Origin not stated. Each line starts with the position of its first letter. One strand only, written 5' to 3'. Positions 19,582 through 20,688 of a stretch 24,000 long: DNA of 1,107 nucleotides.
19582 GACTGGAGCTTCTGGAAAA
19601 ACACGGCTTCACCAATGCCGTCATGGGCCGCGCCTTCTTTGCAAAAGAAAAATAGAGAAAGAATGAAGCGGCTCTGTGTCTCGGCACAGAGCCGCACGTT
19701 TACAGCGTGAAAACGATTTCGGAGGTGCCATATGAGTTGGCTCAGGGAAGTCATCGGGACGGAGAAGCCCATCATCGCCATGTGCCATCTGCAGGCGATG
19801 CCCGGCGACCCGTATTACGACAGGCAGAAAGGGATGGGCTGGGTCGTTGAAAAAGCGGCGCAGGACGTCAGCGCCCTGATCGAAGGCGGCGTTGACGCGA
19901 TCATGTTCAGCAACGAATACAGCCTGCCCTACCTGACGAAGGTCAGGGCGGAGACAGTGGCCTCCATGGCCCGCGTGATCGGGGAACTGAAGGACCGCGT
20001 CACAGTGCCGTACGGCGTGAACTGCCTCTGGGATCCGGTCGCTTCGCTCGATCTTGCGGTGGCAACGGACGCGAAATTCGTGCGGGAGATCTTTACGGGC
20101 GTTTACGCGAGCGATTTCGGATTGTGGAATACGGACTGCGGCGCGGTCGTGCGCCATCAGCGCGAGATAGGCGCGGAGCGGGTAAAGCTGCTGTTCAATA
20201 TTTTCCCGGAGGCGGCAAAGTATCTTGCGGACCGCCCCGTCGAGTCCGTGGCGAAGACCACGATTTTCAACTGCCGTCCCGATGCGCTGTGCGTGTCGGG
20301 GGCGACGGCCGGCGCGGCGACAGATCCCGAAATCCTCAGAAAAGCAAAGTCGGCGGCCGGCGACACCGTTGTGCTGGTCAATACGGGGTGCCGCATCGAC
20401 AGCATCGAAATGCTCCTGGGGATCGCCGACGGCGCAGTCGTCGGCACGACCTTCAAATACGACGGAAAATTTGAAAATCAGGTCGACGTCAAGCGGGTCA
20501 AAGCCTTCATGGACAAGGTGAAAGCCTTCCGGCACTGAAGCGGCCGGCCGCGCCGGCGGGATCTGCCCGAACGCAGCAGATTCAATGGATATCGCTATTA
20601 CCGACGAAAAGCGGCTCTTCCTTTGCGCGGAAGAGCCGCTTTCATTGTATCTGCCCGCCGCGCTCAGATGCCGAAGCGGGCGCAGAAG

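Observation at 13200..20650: Complete sgc-type orphan PTS locus (all seven E. coli sgcXBCQAER families) expanded by SIS and NagB-like enzymes, on a lower-GC segment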

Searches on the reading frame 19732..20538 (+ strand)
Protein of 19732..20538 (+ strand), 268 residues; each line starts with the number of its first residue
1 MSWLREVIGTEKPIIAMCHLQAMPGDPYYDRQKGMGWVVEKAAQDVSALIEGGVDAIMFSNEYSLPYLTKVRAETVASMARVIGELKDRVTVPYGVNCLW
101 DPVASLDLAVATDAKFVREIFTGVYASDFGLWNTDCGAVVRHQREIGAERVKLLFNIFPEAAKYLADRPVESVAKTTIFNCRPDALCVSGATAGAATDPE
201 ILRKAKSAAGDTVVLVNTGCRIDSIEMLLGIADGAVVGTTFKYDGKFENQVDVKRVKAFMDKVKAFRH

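Call 3: search_protein_families(library=pfam, proteins=[window:19732-20538:+], max_evalue=0.001)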
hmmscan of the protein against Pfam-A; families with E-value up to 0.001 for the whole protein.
window:19732-20538:+ (268 aa): 1 family
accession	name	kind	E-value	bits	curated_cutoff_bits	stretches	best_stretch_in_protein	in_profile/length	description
PF03437.21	BtpA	-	6.9e-86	288.3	30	1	10-264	1-253/254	BtpA family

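Call 4: search_protein_families(library=ncbifam, proteins=[window:19732-20538:+], max_evalue=0.001)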
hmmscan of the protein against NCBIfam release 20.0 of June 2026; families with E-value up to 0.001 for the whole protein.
window:19732-20538:+ (268 aa): 2 families
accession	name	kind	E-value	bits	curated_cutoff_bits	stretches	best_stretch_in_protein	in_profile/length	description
TIGR00259.1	thylakoid_BtpA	subfamily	1.1e-91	307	153.4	1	11-265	1-254/257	BtpA/SgcQ family protein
NF045918.1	PhsystIBiosynBtpA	equivalog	9.5e-45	153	400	1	5-263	2-260/261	photosystem I biogenesis protein BtpA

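Call 14: find_encoding_contigs(protein=window:19732-20538:+, flank=10000, max_places=6)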
Protein window:19732-20538:+ (268 aa): 1 contig read that carries it; 1 place shown.
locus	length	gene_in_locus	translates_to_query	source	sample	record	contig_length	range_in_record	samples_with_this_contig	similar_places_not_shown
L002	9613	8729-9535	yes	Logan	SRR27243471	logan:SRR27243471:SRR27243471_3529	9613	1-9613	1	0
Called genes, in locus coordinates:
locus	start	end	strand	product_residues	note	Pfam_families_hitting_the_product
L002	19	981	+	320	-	PF01081:Aldolase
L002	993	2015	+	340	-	PF00294:PfkB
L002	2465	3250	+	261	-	PF01047:MarR (weak), PF08220:HTH_DeoR, PF08279:HTH_11 (weak), PF13412:HTH_24 (faint), PF22168:DIP2311-like_C (weak), PF00455:DeoRC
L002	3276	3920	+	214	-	PF01380:SIS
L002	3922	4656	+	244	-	PF01182:Glucosamine_iso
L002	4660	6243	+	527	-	PF00359:PTS_EIIA_2, PF05343:Peptidase_M42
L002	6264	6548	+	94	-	PF02302:PTS_IIB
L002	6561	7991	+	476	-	PF03611:EIIC-GAT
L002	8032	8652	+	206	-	PF00834:Ribul_P_3_epim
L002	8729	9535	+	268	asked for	PF03437:BtpA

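Call 19: find_related_loci(query=A1, collection=genome_contigs, flank=10000)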
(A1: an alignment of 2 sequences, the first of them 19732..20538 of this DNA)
Query A1 (268 aa) in genome_contigs; peptide patterns used: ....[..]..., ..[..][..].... (x = any residue, [..] = any of these).
510 stretches matched a pattern; 344 encode a relative of the query (tblastn E <= 1e-3); the best 80 are kept; 80 distinct loci.
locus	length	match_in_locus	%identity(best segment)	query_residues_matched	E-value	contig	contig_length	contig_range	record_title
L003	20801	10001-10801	86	1-267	2e-159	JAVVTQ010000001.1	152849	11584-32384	MAG: Oscillospiraceae bacterium isolate CGS10Y2-bin32 NODE_1_length_152849_cov_5.075956, whole genome shotgun sequence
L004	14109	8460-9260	85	1-267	5e-159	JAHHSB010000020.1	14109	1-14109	MAG: Oscillibacter sp. isolate MAG045 MAG045_20, whole genome shotgun sequence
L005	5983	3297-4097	83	1-267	5e-156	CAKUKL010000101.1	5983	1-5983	MAG: uncultured Oscillospiraceae bacterium isolate REFINED_METABAT215_TOP10_CONTIGS_1500_ASSEMBLY_K77_MERGED__Hadza_MoBi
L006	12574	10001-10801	83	1-267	9e-155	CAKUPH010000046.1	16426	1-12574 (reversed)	MAG: uncultured Oscillospiraceae bacterium isolate REFINED_METABAT215_TOP10_CONTIGS_1500_ASSEMBLY_K77_MERGED__Hadza_MoBi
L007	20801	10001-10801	84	1-267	3e-154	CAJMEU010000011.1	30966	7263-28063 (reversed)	MAG TPA_asm: uncultured Ruminococcaceae bacterium isolate SRR5558303-bin.50 genome assembly, contig: NODE_1184_length_30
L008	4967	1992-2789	80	1-266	1e-154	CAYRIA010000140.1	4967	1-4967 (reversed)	MAG TPA_asm: uncultured Oscillospiraceae bacterium isolate SRP192927_co4_34 genome assembly, contig: NODE_48429_length_4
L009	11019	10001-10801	80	1-267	2e-151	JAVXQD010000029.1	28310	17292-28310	MAG: Oscillospiraceae bacterium isolate CGS6M3-bin35 NODE_29_length_28310_cov_4.880176, whole genome shotgun sequence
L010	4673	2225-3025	80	1-267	4e-151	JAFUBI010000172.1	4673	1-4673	MAG: Oscillospiraceae bacterium isolate RGIG4339 Roe_deer_Jejunum-1__c125850, whole genome shotgun sequence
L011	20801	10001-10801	79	1-267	3e-147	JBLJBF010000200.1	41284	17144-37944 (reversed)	MAG: Pseudoflavonifractor sp. isolate FCR3224_Bin.26_lim Bin.26.NODE_186_length_41284_cov_5.311698, whole genome shotgun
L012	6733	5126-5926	79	1-267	9e-147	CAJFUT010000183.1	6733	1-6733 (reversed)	uncultured Angelakisella sp. isolate Coassembly_mag_472 genome assembly, contig: MAGpy_11413_min2k_bin_472_fak87_848834,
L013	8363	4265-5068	77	1-268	3e-146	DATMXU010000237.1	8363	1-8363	MAG TPA_asm: Pseudoflavonifractor sp. isolate SMAG_U13128 k141_7162, whole genome shotgun sequence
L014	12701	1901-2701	77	1-267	1e-143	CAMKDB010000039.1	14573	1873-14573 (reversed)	MAG: uncultured Faecalibacterium sp. isolate SRR12081293_bin.58_metaWRAP_v1.3_MAG genome assembly, contig: ERZ12289773.6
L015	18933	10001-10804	78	1-268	3e-141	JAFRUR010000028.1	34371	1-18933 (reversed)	MAG: Lachnospiraceae bacterium isolate RGIG2814 Goat_Omasum.Co__c725239, whole genome shotgun sequence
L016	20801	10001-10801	75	1-267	4e-141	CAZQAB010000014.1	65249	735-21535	MAG TPA_asm: uncultured Lachnospiraceae bacterium isolate SRP222994_co1_338 genome assembly, contig: NODE_641_length_652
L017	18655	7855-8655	75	1-267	6e-140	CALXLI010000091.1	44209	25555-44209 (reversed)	MAG: uncultured Spirochaetaceae bacterium isolate E19__bin224 genome assembly, contig: E19__k127_7206953, whole genome s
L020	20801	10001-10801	75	1-267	3e-138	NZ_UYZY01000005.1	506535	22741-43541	Clostridium transplantifaecale strain Marseille-P8228, whole genome shotgun sequence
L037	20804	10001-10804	71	1-268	1e-131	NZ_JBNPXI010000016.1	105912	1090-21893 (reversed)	Brassicibacter mesophilus strain DSM 24659 Ga0415269_16, whole genome shotgun sequence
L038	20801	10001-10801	72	1-267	1e-131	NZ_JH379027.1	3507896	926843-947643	Hungatella hathewayi WAL-18680 supercont1.1, whole genome shotgun sequence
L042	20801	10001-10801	72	1-267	6e-130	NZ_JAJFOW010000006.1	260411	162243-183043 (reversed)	Cohnella sp. REN36 Scaffold6, whole genome shotgun sequence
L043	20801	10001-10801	71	1-267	6e-130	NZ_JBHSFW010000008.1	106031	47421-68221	Camelliibacillus cellulosilyticus strain CGMCC 1.16306 spades_K_17_127_8, whole genome shotgun sequence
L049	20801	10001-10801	70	1-267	1e-128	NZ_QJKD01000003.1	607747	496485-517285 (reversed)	Hungatella effluvii strain DSM 24995 Ga0244553_103, whole genome shotgun sequence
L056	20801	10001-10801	69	1-267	2e-127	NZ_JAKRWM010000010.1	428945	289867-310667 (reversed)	Cohnella mopanensis strain YIM B01951 contig10, whole genome shotgun sequence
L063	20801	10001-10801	70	1-267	3e-127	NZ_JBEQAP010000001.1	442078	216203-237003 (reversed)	MAG: Cohnella sp. isolate 03V1_S199.semibin_refined.110_sub NODE_17_length_442078_cov_3.117828, whole genome shotgun seq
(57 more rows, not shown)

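Call 23: search_protein_families(library=pfam, proteins=[L020:12197-13861:+, L020:13991-15082:+, L020:15248-16804:+, L020:16801-17844:+, L020:17837-18877:+, L049:10785-12020:+, L049:12033-12809:+, L049:12758-13609:+, L049:13576-14349:+, L049:14315-15109:+], max_evalue=0.00001)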
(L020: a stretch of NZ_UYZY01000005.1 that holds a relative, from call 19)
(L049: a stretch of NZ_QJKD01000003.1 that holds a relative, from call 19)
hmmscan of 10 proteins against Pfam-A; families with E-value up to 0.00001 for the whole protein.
L020:12197-13861:+ (554 aa): 2 families
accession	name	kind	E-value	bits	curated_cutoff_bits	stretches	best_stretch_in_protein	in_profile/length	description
PF02782.22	FGGY_C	-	2.5e-37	129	27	1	289-486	2-197/198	FGGY family of carbohydrate kinases, C-terminal domain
PF00370.27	FGGY_N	-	1.3e-14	54.8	28.8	1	5-277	2-243/245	FGGY family of carbohydrate kinases, N-terminal domain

L020:13991-15082:+ (363 aa): 2 families
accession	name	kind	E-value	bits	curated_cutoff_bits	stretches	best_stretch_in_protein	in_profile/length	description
PF13407.12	Peripla_BP_4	-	1.5e-58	198.8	35.1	1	63-321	1-258/258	Periplasmic binding protein domain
PF00532.27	Peripla_BP_1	-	7.6e-06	26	22.2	1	62-266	3-202/281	Periplasmic binding proteins and sugar binding domain of LacI family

L020:15248-16804:+ (518 aa): 2 families
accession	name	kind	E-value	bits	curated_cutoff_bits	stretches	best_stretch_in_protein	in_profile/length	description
PF00005.33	ABC_tran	-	1.7e-54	184.6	25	2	35-185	1-137/137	ABC transporter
PF13304.12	AAA_21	-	3.6e-07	31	27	0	47-68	1-22/304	AAA domain, putative AbiEii toxin, Type IV TA system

L020:16801-17844:+ (347 aa): 1 family
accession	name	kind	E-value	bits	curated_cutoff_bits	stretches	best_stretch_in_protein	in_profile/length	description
PF02653.21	BPD_transp_2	-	6.1e-30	104.7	26.8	1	38-314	2-267/269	Branched-chain amino acid transport system / permease component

L020:17837-18877:+ (346 aa): 1 family
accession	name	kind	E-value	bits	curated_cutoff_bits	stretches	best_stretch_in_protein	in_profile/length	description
PF02653.21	BPD_transp_2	-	5.1e-34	118.1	26.8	1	59-333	5-269/269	Branched-chain amino acid transport system / permease component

L049:10785-12020:+ (411 aa): 0 families

L049:12033-12809:+ (258 aa): 1 family
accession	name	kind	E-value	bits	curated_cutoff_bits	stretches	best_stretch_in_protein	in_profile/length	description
PF00528.27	BPD_transp_1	-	4.7e-24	85.6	26.4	1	83-246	1-176/184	Binding-protein-dependent transport system inner membrane component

L049:12758-13609:+ (283 aa): 1 family
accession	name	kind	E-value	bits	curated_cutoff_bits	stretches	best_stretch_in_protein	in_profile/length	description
PF00528.27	BPD_transp_1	-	3.7e-27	95.7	26.4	1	104-273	1-178/184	Binding-protein-dependent transport system inner membrane component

L049:13576-14349:+ (257 aa): 1 family
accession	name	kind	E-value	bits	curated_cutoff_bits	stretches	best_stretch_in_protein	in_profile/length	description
PF00005.33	ABC_tran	-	2.1e-28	100.1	25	1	32-170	2-136/137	ABC transporter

L049:14315-15109:+ (264 aa): 1 family
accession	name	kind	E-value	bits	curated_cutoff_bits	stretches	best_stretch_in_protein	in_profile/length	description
PF00005.33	ABC_tran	-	7.6e-29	101.5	25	1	39-177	1-135/137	ABC transporter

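Call 24: search_protein_families(library=pfam, proteins=[L049:16904-17830:+, L049:17823-18686:+, L049:18699-19622:+, L042:7252-8808:+, L042:10870-11940:+, L007:8451-10004:+, L007:6721-8502:+, L038:8986-9972:+, L038:10917-11549:+, L038:11556-13220:+], max_evalue=0.00001)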
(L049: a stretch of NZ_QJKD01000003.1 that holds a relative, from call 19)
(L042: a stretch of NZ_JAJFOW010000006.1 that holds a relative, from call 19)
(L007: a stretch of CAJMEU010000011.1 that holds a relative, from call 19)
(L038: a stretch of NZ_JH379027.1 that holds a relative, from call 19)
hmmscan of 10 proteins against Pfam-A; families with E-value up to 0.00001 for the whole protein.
L049:16904-17830:+ (308 aa): 1 family
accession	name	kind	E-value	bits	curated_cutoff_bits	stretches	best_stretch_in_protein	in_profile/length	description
PF01261.30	AP_endonuc_2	-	1.5e-44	153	31.1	1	28-296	2-246/249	Xylose isomerase-like TIM barrel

L049:17823-18686:+ (287 aa): 4 families
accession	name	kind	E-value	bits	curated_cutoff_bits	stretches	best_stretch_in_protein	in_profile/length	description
PF00456.26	Transketolase_N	-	5.6e-56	190.4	22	1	8-276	3-276/334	Transketolase, thiamine diphosphate binding domain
PF13292.11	DXP_synthase_N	-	9.3e-13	48.5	21.2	1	5-181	16-176/274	1-deoxy-D-xylulose-5-phosphate synthase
PF09364.15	XFP_N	-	1.1e-08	34.8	23.7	1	104-256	129-294/364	XFP N-terminal domain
PF00676.26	E1_dh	-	3.1e-06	26.8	22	0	101-212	87-197/300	Dehydrogenase E1 component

L049:18699-19622:+ (307 aa): 3 families
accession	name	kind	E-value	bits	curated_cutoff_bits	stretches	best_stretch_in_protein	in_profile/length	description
PF02779.29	Transket_pyr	-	1.7e-38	132.5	27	1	2-163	3-170/174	Transketolase, pyrimidine binding domain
PF02780.25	Transketolase_C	-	5e-32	110.8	25.9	1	181-298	4-124/124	Transketolase, C-terminal domain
PF22613.1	Transketolase_C_1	-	3.1e-08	34.3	27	1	187-294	12-113/113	Transketolase-like TK C-terminal domain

L042:7252-8808:+ (518 aa): 2 families
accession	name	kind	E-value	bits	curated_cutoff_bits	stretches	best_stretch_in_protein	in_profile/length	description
PF00370.27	FGGY_N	-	2e-45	155.7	28.8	1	7-256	1-244/245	FGGY family of carbohydrate kinases, N-terminal domain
PF02782.22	FGGY_C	-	7e-38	130.8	27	1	267-467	2-197/198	FGGY family of carbohydrate kinases, C-terminal domain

L042:10870-11940:+ (356 aa): 2 families
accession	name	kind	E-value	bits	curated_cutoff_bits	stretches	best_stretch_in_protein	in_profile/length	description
PF13407.12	Peripla_BP_4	-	6.4e-61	206.6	35.1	1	56-313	1-258/258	Periplasmic binding protein domain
PF00532.27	Peripla_BP_1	-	1.3e-07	31.9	22.2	1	55-269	3-214/281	Periplasmic binding proteins and sugar binding domain of LacI family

L007:8451-10004:+ (517 aa): 2 families
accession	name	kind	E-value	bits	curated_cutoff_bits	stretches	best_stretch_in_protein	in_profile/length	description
PF02782.22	FGGY_C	-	6.6e-35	121.1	27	1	271-460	2-198/198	FGGY family of carbohydrate kinases, C-terminal domain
PF00370.27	FGGY_N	-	8.3e-30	104.6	28.8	2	111-261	88-245/245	FGGY family of carbohydrate kinases, N-terminal domain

L007:6721-8502:+ (593 aa): 3 families
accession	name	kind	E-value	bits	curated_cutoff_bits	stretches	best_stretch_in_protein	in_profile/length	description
PF05343.19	Peptidase_M42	-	5.9e-70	236.1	23.2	1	275-576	1-292/292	M42 glutamyl aminopeptidase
PF01546.33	Peptidase_M20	-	1.2e-09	38.9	24.6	1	408-582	33-205/206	Peptidase family M20/M25/M40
PF04389.22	Peptidase_M28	-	2.2e-07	31.2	21.3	0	409-454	31-78/193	Peptidase family M28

L038:8986-9972:+ (328 aa): 1 family
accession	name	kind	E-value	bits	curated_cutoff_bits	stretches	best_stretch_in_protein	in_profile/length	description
PF02126.24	PTE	-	2.2e-57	195.2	22.4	1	21-324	1-297/298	Phosphotriesterase family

L038:10917-11549:+ (210 aa): 2 families
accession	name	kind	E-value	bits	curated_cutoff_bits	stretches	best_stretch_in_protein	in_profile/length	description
PF00702.32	Hydrolase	-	2.3e-17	64.4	26.4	1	9-188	1-191/191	haloacid dehalogenase-like hydrolase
PF13419.12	HAD_2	-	4.6e-13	50.1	23.8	1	12-190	1-174/178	Haloacid dehalogenase-like hydrolase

L038:11556-13220:+ (554 aa): 1 family
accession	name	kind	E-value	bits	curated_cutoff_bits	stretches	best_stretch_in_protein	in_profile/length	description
PF14264.12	Glucos_trans_II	-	1.9e-46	159.1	30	1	39-376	1-317/317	Glucosyl transferase GtrII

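Call 25: search_solved_structures(query=window:19732-20538:+, max_evalue=0.01)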
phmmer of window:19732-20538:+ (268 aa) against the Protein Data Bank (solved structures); distinct sequences matched with E-value up to 0.01: 0.
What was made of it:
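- Tried and rejected: PDB sequence search with BtpA: no hit at E <= 0.01 (call 25).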

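Call 32: find_homologous_proteins(query=window:19732-20538:+, max_evalue=0.00001)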
Query window:19732-20538:+ (268 aa): 6903 proteins with E <= 0.00001 among 8000 candidates; the best 120 are listed.
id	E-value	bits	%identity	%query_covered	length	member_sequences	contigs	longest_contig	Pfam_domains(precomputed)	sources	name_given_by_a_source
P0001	3.6e-176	602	100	100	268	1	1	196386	PF03437.22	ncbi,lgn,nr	ncbi:MAG: BtpA/SgcQ family protein [Oscillospiraceae bacterium]|nr:BtpA/SgcQ family protein [Oscillo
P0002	8.4e-154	528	85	100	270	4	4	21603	PF03437.22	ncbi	ncbi:MAG: BtpA/SgcQ family protein [Oscillospiraceae bacterium]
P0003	7.9e-153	525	85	100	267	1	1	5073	PF03437.22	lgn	-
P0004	8.3e-153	525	84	100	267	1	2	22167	PF03437.22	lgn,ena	-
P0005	1.5e-151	521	85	100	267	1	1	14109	PF03437.22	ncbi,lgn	-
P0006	2.6e-151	520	84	100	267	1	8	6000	PF03437.22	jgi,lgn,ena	-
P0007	3.6e-151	520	84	100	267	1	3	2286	PF03437.22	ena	-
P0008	4.1e-151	520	84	100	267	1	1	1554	PF03437.22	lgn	-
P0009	4.4e-151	519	83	100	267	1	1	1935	PF03437.22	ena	-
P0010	5.3e-151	519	84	100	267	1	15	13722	PF03437.22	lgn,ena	-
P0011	7.1e-151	519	84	100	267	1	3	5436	PF03437.22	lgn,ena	-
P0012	9.3e-151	518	83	100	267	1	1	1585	PF03437.22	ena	-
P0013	9.6e-151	518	83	100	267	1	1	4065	PF03437.22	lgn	-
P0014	1.8e-150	517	83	100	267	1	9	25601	PF03437.22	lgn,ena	-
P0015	1.9e-150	517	85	100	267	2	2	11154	PF03437.22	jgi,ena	jgi:membrane complex biogenesis BtpA family protein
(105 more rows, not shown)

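Call 41: predict_structure(alignment_id=A2)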
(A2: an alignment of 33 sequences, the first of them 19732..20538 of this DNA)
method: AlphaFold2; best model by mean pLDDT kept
length: 268 residues; sequences in the alignment: 33
mean_pLDDT: 88.6   pTM: 0.89
mean pLDDT of the five models: 88.6, 87.3, 84.4, 83.8, 83.8
residues with pLDDT >= 90: 175; 70-90: 67; 50-70: 26; < 50: 0
segments of 3 or more residues with pLDDT < 50: none
pLDDT, mean of each block of 10 residues (from residue 1): 90 95 90 96 97 97 67 94 97 93 95 94 63 79 95 88 76 89 89 71 94 89 92 93 85 96 88
secondary structure, 60 per line:
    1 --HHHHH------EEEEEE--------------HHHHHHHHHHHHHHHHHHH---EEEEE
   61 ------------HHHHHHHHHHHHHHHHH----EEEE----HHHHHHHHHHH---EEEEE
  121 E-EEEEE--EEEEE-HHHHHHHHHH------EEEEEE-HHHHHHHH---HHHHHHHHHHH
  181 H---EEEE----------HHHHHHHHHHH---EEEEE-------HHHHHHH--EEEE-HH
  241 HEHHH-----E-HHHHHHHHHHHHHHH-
elements in order: H3-7 E14-19 H34-52 E56-60 H73-89 E94-97 H102-112 E116-121 E123-127 E130-134 H136-145 E152-157 H159-166 H170-181 E185-188 H199-209 E213-217 H225-231 E234-237 H253-267

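Call 45: fold_search(model_id=the predicted structure, library=pdb)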
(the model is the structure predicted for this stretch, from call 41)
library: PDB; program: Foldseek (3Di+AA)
matches with E <= 10: 1826; with E <= 0.001: 567
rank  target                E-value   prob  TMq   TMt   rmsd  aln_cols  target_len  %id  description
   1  3w02_A                1.6e-09  1.00  0.57  0.65   5.1       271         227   15  Crystal structure of PcrB complexed with SO4 from Staphylococcus aureus subsp. aureus Mu3 (released 2012-12-26)
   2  3w02_B                3.1e-09  1.00  0.54  0.62   5.5       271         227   15  Crystal structure of PcrB complexed with SO4 from Staphylococcus aureus subsp. aureus Mu3 (released 2012-12-26)
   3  3w00_B                3.8e-09  1.00  0.58  0.67   5.1       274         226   15  Crystal structure of PcrB complexed with G1P and FsPP from bacillus subtilis subap. subtilis str. 168 (released 2012-12-26)
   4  8ruw_B                4.3e-09  1.00  0.56  0.64   5.5       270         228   13  Crystal structure of Archaeoglobus fulgidus (S)-3-O-geranylgeranylglyceryl phosphate synthase (released 2024-10-16)
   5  1vlw_C                4.5e-09  1.00  0.58  0.74   4.3       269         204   15  Crystal structure of 2-dehydro-3-deoxyphosphogluconate aldolase/4-hydroxy-2-oxoglutarate aldolase (TM0066) from Thermo (released 2004-08-24)
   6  8ruw_E                4.5e-09  1.00  0.54  0.63   5.7       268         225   15  Crystal structure of Archaeoglobus fulgidus (S)-3-O-geranylgeranylglyceryl phosphate synthase (released 2024-10-16)
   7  4naf_B                4.5e-09  1.00  0.54  0.64   5.9       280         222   16  PrcB from Geobacillus kaustophilus, apo structure (released 2014-06-25)
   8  1xi3_A                5.1e-09  1.00  0.59  0.75   4.3       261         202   15  Thiamine phosphate pyrophosphorylase from Pyrococcus furiosus Pfu-1255191-001 (released 2004-09-28)
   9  3w01_B                5.8e-09  1.00  0.56  0.64   5.0       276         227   16  Crystal structure of PcrB complexed with PEG from Staphylococcus aureus subsp. aureus Mu3 (released 2012-12-26)
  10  4naf_A                6.1e-09  1.00  0.51  0.60   6.3       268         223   16  PrcB from Geobacillus kaustophilus, apo structure (released 2014-06-25)
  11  3vzx_A                8.4e-09  1.00  0.53  0.61   6.3       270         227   16  Crystal structure of PcrB from bacillus subtilis subap. subtilis str. 168 (released 2012-12-26)
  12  3vzx_B                1.1e-08  1.00  0.59  0.68   4.8       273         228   15  Crystal structure of PcrB from bacillus subtilis subap. subtilis str. 168 (released 2012-12-26)
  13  2v81                  1.2e-08  1.00  0.58  0.73   4.3       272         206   15  Native KDPGal structure (released 2007-08-14)
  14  8ruw_C                1.4e-08  1.00  0.54  0.63   5.8       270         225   15  Crystal structure of Archaeoglobus fulgidus (S)-3-O-geranylgeranylglyceryl phosphate synthase (released 2024-10-16)
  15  8ruw_D                1.5e-08  1.00  0.53  0.61   5.9       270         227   15  Crystal structure of Archaeoglobus fulgidus (S)-3-O-geranylgeranylglyceryl phosphate synthase (released 2024-10-16)
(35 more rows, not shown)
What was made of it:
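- The BtpA model (pLDDT 88.6) matches phosphate-binding barrels: PcrB/GGGPS, KDPG aldolase, ThiE, HisF and Rpe, at TM 0.50-0.60 (calls 41, 45).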
